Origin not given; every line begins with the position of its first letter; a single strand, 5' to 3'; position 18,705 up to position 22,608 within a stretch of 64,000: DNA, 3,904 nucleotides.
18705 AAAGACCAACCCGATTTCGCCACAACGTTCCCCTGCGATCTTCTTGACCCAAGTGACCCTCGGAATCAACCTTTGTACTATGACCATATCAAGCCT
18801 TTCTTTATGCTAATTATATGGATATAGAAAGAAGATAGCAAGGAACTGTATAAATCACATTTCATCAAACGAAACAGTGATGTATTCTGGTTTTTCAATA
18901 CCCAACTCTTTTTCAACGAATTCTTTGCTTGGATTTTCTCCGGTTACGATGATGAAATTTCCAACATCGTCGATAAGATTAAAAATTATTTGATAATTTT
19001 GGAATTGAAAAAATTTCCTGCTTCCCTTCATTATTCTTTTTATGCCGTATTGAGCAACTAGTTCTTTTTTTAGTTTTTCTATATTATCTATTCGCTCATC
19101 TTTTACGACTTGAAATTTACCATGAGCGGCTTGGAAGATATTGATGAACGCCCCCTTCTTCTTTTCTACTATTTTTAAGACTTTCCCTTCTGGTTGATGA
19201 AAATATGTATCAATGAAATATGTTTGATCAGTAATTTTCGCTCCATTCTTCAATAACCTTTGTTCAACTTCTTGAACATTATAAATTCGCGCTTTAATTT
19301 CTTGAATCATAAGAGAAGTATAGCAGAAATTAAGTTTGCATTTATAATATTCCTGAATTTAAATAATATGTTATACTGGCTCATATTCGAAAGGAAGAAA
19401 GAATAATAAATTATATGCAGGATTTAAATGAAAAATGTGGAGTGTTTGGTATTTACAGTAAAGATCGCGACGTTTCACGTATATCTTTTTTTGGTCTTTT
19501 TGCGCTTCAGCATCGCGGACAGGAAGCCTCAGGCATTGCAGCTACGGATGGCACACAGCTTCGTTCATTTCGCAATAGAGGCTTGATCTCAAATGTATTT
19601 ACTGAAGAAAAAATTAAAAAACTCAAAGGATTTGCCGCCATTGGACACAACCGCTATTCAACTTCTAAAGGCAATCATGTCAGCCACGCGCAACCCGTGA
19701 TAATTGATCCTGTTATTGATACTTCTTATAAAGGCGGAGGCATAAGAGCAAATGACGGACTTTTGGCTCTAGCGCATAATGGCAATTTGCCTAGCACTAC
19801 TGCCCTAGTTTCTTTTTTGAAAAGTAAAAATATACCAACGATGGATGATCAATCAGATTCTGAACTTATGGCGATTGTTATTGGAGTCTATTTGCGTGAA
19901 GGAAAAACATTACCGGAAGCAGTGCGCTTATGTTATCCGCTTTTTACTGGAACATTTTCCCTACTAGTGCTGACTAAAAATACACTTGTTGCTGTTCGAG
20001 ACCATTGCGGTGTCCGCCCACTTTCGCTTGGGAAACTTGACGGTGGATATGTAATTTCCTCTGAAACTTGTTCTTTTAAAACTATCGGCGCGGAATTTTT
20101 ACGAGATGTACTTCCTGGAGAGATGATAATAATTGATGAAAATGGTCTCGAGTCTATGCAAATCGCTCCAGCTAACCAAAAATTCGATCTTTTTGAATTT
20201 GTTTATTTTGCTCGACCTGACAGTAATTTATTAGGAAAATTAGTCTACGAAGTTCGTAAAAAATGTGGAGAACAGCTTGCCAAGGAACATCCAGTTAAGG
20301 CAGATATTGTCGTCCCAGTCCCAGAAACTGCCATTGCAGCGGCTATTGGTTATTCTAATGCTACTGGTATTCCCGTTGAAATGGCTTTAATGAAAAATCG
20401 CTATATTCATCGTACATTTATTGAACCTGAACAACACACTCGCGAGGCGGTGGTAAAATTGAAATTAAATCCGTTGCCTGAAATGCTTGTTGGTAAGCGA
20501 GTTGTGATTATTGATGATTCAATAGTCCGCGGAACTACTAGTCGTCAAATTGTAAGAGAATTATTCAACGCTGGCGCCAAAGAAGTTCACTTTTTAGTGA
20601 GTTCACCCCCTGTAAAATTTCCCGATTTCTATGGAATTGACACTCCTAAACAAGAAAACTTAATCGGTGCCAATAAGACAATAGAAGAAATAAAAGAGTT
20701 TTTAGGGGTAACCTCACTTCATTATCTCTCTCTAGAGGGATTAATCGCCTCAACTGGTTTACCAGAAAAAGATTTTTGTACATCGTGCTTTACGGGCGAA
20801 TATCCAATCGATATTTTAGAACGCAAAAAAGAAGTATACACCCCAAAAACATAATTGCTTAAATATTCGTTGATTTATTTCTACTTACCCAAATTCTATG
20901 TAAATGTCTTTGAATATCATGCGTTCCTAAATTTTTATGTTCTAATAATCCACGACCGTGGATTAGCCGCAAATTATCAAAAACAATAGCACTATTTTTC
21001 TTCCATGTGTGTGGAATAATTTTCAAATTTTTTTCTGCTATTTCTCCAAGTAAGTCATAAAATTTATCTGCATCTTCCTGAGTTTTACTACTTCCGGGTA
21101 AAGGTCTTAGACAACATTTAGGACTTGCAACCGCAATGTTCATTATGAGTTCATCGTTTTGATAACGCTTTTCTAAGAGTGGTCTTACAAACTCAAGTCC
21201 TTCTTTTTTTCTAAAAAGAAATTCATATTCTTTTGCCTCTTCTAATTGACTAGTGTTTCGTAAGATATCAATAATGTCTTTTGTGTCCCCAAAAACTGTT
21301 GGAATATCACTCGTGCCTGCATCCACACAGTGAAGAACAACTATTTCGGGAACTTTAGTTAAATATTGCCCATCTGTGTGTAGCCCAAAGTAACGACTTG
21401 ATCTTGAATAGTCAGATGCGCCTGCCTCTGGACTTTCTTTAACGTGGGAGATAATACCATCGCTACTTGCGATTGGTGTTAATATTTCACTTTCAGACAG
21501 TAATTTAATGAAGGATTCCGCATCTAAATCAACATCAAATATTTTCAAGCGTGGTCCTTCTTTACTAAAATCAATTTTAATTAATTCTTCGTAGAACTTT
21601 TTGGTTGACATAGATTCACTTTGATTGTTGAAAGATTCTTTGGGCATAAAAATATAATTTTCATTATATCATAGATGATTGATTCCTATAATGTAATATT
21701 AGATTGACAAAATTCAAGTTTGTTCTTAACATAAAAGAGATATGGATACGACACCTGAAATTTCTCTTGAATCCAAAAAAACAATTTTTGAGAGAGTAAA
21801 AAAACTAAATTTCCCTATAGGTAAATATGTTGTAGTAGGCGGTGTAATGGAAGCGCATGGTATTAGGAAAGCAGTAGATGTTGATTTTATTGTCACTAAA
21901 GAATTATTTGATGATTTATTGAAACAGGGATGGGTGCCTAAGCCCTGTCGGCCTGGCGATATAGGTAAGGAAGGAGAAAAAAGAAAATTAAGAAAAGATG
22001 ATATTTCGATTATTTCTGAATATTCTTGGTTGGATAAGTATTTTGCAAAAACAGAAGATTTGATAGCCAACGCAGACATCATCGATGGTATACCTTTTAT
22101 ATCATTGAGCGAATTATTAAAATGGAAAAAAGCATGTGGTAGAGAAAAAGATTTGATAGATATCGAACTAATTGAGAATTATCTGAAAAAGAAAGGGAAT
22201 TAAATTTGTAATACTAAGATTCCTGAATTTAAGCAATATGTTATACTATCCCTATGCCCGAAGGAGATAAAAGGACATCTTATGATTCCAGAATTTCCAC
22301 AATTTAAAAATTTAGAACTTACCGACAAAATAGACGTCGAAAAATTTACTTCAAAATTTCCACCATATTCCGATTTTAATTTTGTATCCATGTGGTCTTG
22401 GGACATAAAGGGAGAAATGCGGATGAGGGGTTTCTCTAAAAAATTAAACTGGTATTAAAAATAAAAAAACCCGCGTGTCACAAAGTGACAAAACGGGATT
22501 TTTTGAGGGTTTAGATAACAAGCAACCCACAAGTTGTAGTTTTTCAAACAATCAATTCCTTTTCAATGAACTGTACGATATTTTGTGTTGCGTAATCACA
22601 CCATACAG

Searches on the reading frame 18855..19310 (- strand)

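Call 8: search_protein_families(library=pfam, proteins=[window:18855-19310:-])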
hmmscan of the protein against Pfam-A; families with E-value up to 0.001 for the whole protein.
window:18855-19310:- (151 aa): 0 families

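Call 75: search_protein_families(library=pfam, proteins=[window:18855-19310:-], max_evalue=5)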
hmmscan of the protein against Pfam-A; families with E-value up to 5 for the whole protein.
window:18855-19310:- (151 aa): 3 families
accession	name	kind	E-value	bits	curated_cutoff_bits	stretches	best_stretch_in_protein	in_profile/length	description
PF14769.11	CLAMP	-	0.082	13.8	22.7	1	48-110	12-73/99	Flagellar C1a complex subunit C1a-32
PF03146.21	NtA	-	0.14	12.5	25.1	1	73-114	23-64/115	Agrin NtA domain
PF13537.11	GATase_7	-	0.16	12.4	25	0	7-55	30-78/123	Glutamine amidotransferase domain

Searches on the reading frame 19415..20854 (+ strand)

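Call 7: search_protein_families(library=pfam, proteins=[window:19415-20854:+])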
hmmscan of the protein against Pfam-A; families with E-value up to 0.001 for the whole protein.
window:19415-20854:+ (479 aa): 3 families
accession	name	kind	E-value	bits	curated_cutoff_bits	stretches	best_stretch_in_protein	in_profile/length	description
PF13522.11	GATase_6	-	1.4e-08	35.3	27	1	73-217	11-130/130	Glutamine amidotransferase domain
PF13537.11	GATase_7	-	2.7e-08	34.3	25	1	112-220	19-120/123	Glutamine amidotransferase domain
PF00156.33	Pribosyltran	-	2.9e-07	30.4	26.3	1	292-395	26-122/158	Phosphoribosyl transferase domain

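Call 88: search_protein_families(library=ncbifam, proteins=[window:19415-20854:+], max_evalue=0.01)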
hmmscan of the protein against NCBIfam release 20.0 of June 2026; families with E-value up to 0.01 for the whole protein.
window:19415-20854:+ (479 aa): 13 families
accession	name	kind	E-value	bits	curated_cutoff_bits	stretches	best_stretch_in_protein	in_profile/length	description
TIGR01134.1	purF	equivalog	4.8e-132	441.4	350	1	8-464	1-432/432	amidophosphoribosyltransferase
NF001484.0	PRK00331.1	subfamily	1.6e-19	69.7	381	1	8-250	2-226/601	isomerizing glutamine--fructose-6-phosphate transaminase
TIGR01135.1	glmS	equivalog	1e-17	63.9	418.05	1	8-246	1-221/607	glutamine--fructose-6-phosphate transaminase (isomerizing)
NF040646.1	HPT_Archaea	equivalog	5.9e-08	32.5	200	1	247-389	8-143/184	hypoxanthine/guanine phosphoribosyltransferase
NF002635.0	PRK02304.1-4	subfamily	4.7e-06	26.3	146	1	247-389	8-144/188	adenine phosphoribosyltransferase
TIGR01536.1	asn_synth_AEB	equivalog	1.3e-05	24.4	267.1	1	102-225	57-170/517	asparagine synthase (glutamine-hydrolyzing)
NF006949.0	PRK09431.1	equivalog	2.4e-05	23.1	499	1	100-224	53-168/554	asparagine synthase B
NF006605.0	PRK09162.1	equivalog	0.00031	20.2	181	1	327-395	68-133/183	hypoxanthine-guanine phosphoribosyltransferase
NF005592.0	PRK07322.1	subfamily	0.00077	18.9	143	1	278-389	35-149/180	adenine phosphoribosyltransferase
NF002620.0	PRK02277.1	subfamily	0.001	18.8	115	1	351-395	132-176/201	orotate phosphoribosyltransferase-like protein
TIGR01251.1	ribP_PPkin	subfamily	0.0016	17.4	113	1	306-445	170-292/309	ribose-phosphate diphosphokinase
NF005299.0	PRK06827.1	subfamily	0.0078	15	327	0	297-396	209-301/383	phosphoribosylpyrophosphate synthetase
NF004689.0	PRK06031.1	equivalog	0.01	15.1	175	0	279-391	67-185/233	phosphoribosyltransferase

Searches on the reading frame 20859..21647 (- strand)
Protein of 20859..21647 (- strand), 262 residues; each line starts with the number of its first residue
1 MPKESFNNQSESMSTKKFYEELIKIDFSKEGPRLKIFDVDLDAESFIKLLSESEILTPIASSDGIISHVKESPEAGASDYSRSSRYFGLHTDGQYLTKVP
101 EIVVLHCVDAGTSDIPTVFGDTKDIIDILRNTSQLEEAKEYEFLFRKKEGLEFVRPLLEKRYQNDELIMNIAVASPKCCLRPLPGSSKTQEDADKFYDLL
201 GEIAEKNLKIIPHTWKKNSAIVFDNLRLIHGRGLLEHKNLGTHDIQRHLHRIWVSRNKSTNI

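Call 7: search_protein_families(library=pfam, proteins=[window:20859-21647:-])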
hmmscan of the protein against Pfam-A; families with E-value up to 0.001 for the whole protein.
window:20859-21647:- (262 aa): 1 family
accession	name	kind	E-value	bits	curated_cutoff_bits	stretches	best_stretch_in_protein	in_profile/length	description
PF02668.22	TauD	-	3.6e-14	53.7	27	1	54-253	65-267/267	Taurine catabolism dioxygenase TauD, TfdA family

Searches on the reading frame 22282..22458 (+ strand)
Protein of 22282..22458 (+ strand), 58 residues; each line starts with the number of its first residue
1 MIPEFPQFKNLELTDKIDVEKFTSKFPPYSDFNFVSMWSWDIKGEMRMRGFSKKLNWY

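Call 7: search_protein_families(library=pfam, proteins=[window:22282-22458:+])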
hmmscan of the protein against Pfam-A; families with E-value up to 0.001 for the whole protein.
window:22282-22458:+ (58 aa): 0 families

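Call 75: search_protein_families(library=pfam, proteins=[window:22282-22458:+], max_evalue=5)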
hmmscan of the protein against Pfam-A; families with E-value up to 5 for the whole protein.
window:22282-22458:+ (58 aa): 0 families

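Call 88: search_protein_families(library=ncbifam, proteins=[window:22282-22458:+], max_evalue=0.01)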
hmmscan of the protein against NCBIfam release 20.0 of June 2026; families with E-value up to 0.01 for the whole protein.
window:22282-22458:+ (58 aa): 0 families
